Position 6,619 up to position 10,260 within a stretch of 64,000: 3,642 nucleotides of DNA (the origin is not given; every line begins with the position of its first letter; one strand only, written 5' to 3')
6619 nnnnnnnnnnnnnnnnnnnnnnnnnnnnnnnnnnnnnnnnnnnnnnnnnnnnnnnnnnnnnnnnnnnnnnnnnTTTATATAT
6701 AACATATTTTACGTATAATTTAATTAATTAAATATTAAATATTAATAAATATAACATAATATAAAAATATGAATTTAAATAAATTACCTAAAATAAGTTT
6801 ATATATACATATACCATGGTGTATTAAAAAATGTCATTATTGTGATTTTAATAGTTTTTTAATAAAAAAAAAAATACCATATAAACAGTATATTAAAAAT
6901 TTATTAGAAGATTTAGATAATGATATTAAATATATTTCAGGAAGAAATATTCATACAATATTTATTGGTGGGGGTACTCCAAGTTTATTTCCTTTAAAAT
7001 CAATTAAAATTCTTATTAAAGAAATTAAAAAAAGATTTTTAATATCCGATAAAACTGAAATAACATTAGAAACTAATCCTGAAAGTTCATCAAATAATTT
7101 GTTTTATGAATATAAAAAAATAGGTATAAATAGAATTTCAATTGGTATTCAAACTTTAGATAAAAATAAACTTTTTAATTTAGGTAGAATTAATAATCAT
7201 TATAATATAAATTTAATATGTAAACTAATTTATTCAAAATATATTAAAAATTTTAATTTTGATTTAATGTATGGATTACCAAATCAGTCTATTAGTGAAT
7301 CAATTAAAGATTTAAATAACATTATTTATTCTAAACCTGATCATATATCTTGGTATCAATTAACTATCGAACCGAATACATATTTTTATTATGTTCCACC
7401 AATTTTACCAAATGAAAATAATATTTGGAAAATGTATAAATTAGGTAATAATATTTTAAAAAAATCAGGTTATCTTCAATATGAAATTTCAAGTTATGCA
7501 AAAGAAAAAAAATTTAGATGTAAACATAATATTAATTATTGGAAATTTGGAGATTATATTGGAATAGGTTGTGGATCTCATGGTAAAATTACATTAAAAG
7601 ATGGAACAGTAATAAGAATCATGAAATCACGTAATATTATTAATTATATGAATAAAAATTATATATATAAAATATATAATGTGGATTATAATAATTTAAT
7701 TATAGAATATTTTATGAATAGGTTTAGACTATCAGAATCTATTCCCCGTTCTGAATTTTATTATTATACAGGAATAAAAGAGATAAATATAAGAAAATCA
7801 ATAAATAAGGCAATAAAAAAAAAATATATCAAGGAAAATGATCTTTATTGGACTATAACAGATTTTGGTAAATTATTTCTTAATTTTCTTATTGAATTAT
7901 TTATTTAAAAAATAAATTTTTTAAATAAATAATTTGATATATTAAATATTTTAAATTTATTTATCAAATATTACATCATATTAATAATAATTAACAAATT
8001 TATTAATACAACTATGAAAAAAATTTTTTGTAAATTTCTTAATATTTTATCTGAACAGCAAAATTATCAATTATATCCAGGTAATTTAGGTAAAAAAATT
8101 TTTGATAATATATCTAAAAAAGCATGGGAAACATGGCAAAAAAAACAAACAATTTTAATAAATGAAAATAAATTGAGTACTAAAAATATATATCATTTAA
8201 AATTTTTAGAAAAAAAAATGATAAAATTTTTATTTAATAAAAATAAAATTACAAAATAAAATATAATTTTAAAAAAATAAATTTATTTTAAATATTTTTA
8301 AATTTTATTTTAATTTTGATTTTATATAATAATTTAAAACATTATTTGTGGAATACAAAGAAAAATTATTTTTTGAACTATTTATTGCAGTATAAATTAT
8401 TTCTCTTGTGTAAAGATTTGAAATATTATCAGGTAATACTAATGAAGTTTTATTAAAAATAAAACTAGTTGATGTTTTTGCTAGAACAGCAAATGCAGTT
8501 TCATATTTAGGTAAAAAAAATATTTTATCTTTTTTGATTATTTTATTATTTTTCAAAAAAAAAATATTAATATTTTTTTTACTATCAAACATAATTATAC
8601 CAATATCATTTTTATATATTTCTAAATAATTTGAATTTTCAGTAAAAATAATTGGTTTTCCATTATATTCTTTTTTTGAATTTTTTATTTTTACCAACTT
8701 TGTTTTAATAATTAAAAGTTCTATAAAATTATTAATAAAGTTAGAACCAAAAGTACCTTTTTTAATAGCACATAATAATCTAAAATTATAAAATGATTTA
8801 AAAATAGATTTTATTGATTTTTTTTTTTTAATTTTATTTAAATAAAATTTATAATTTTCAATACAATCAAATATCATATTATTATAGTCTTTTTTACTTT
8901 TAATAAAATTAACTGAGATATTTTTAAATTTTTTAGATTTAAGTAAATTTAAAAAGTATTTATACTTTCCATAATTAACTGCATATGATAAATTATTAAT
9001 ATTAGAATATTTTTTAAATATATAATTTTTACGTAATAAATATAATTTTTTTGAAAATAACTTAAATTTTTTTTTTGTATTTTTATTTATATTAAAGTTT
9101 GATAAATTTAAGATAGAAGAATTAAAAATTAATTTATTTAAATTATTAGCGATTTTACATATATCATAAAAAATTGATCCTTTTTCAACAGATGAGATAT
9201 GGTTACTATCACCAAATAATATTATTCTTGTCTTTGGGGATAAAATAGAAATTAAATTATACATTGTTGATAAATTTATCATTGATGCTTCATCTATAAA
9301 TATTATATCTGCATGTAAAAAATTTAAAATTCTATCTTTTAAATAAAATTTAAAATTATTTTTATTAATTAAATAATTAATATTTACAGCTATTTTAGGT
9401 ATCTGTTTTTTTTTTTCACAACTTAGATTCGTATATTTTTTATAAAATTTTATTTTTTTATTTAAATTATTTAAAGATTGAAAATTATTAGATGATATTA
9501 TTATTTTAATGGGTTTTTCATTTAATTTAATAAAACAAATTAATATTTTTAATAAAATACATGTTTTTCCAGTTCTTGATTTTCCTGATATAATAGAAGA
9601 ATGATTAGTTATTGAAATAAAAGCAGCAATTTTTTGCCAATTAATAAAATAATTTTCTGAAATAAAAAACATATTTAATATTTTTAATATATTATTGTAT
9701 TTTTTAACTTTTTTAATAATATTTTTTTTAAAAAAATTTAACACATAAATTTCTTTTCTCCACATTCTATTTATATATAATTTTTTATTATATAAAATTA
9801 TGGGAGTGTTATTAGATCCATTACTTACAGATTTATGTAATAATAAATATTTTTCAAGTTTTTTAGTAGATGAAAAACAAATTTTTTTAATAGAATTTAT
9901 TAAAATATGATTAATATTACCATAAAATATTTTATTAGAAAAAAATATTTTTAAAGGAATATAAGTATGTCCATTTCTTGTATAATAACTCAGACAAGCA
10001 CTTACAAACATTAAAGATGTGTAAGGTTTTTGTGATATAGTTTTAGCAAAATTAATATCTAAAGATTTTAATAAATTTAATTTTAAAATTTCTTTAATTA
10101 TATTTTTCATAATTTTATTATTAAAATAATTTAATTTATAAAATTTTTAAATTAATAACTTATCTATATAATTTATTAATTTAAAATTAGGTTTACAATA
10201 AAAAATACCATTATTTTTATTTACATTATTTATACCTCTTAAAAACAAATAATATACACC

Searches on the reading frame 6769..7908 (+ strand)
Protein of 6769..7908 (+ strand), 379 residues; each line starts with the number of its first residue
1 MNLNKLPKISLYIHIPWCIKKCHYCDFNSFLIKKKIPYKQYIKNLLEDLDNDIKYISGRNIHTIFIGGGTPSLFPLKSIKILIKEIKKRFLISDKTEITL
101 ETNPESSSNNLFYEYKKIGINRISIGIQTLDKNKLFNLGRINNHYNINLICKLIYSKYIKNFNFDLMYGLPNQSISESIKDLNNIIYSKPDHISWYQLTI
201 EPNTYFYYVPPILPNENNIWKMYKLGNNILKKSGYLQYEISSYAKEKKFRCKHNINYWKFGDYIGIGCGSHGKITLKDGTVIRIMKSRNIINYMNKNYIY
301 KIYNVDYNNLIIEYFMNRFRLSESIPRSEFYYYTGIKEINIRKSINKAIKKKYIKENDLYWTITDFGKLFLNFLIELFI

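Call 39: search_protein_families(library=ncbifam, proteins=[window:6769-7908:+], max_evalue=1e-10)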
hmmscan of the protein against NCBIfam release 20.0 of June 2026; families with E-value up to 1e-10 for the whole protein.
window:6769-7908:+ (379 aa): 17 families
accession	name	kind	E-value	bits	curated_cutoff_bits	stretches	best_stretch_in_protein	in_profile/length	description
TIGR00539.1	hemN_rel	equivalog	1.3e-110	370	205.4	1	10-371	2-361/361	radical SAM family heme chaperone HemW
NF005133.0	PRK06582.1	equivalog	1.5e-64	218.5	597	1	8-376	11-386/390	coproporphyrinogen III oxidase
NF004567.0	PRK05904.1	equivalog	3.6e-46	158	355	1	10-274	8-270/353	coproporphyrinogen III oxidase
NF006067.1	PRK08208.1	equivalog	6.4e-44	150.6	380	1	7-270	34-297/427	STM4012 family radical SAM protein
TIGR04107.1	rSAM_HutW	equivalog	9.7e-42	143.2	400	1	8-295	39-327/419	heme anaerobic degradation radical SAM methyltransferase ChuW/HutW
TIGR03994.1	rSAM_HemZ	equivalog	4.1e-38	131.6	321.4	1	7-295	83-388/401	coproporphyrinogen dehydrogenase HemZ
TIGR00538.1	hemN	equivalog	9.8e-38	130.1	324.95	1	5-204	47-246/454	oxygen-independent coproporphyrinogen III oxidase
NF006064.0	PRK08207.2-2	equivalog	2.7e-27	95.9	504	1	8-296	144-438/465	coproporphyrinogen III oxidase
NF006060.0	PRK08207.1-3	equivalog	1.7e-25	89.8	653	1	8-229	149-380/477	coproporphyrinogen III oxidase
NF006385.0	PRK08629.1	equivalog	2.1e-24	86.1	355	1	10-374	54-409/439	coproporphyrinogen III oxidase family protein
NF006062.0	PRK08207.1-5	equivalog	5.1e-21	75.1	1007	1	8-258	148-406/476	coproporphyrinogen III oxidase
NF006061.0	PRK08207.1-4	equivalog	1.4e-20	73.6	702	1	8-198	173-368/501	coproporphyrinogen III oxidase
NF006066.0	PRK08207.2-5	equivalog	2.2e-17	62.9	1117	1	9-201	191-387/518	coproporphyrinogen III oxidase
NF006063.0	PRK08207.2-1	equivalog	1.2e-16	60.4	1074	1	7-202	191-390/518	coproporphyrinogen III oxidase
TIGR04419.1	no_iron_rSAM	equivalog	1.8e-14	54.1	300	1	42-303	23-288/378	HemN-related non-iron pseudo-SAM protein PsgB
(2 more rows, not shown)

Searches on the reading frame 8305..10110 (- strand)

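Call 39: search_protein_families(library=ncbifam, proteins=[window:8305-10110:-], max_evalue=1e-10)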
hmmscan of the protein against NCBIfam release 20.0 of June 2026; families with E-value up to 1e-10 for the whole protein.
window:8305-10110:- (601 aa): 3 families
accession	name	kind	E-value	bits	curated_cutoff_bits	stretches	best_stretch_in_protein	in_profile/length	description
NF008127.0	PRK10875.1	equivalog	2e-125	419.7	671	1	1-599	3-603/619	exodeoxyribonuclease V subunit alpha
TIGR01447.1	recD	equivalog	2.5e-91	307.1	310.15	1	6-599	2-586/597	exodeoxyribonuclease V subunit alpha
TIGR01448.2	helicase_RecD2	equivalog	1.4e-21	76.3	500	1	262-320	404-462/713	SF1B family DNA helicase RecD2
